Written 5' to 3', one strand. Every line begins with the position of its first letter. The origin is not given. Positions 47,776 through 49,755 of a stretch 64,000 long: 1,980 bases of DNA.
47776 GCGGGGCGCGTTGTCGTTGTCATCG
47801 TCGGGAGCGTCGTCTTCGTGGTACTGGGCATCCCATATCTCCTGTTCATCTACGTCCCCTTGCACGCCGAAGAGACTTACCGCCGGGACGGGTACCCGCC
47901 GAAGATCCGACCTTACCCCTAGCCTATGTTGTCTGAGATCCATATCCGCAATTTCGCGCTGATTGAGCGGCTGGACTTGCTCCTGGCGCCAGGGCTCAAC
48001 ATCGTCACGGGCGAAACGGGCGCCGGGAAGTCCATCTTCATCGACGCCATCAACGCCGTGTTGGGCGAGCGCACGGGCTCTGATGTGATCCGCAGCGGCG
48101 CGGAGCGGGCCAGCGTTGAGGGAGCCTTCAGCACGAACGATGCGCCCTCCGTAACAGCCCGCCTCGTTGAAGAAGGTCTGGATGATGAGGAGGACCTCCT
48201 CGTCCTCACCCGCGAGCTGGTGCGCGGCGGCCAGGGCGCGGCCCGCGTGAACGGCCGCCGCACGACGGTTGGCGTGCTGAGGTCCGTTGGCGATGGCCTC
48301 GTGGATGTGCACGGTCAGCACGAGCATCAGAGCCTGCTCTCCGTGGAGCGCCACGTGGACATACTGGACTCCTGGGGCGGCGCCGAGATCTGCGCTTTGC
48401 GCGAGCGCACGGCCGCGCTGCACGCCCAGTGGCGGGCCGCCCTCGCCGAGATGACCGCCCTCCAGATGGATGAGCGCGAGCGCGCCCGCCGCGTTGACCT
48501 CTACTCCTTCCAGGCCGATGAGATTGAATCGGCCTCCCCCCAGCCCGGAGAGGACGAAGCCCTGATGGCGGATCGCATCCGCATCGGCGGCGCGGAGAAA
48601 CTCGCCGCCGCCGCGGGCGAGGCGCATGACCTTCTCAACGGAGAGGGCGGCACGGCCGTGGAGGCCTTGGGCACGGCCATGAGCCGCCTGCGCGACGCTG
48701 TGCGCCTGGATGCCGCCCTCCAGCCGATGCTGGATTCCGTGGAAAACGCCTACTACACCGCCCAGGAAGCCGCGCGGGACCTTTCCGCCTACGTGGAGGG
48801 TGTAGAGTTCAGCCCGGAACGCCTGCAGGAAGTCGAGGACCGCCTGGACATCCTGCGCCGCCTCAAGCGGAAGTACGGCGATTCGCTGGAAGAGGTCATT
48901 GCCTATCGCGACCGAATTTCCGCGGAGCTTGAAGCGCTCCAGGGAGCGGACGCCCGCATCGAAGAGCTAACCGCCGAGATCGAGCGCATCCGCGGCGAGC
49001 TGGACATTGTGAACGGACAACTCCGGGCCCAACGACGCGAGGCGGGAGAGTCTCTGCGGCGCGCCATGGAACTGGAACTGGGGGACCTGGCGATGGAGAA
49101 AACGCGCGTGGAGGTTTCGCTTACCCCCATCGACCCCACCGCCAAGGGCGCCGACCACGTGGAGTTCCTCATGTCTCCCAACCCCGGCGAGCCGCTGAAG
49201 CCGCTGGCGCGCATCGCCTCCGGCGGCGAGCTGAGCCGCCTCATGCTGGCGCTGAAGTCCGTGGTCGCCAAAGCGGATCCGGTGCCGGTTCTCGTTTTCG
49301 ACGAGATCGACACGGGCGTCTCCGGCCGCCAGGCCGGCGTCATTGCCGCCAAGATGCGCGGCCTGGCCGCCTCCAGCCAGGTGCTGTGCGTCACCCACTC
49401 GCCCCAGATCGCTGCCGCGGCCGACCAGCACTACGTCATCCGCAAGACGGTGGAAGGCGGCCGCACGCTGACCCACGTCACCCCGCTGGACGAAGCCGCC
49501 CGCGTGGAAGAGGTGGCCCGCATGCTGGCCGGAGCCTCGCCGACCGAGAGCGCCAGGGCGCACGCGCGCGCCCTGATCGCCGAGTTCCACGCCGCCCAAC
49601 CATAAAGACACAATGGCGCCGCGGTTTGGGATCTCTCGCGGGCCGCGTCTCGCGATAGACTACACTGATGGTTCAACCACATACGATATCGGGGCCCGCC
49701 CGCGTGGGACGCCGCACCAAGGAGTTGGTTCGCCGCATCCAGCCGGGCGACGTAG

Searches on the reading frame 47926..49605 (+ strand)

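Call 81: search_protein_families(library=pfam, proteins=[window:47926-49605:+], max_evalue=0.0001)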
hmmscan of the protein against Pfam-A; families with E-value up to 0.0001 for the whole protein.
window:47926-49605:+ (559 aa): 5 families
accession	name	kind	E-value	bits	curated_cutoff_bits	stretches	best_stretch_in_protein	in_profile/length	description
PF02463.25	SMC_N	-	1.4e-19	70.9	40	1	1-508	1-214/220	RecF/RecN/SMC N terminal domain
PF13476.12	AAA_23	-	4.4e-14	54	27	1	4-79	1-78/201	AAA domain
PF13175.12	AAA_15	-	2.6e-05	24.4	32.1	0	1-49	1-50/374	AAA ATPase domain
PF13304.12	AAA_21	-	4.8e-05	24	27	0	442-495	248-302/304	AAA domain, putative AbiEii toxin, Type IV TA system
PF13555.12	AAA_29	-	8.5e-05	22.7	27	0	23-46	23-46/61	P-loop containing region of AAA domain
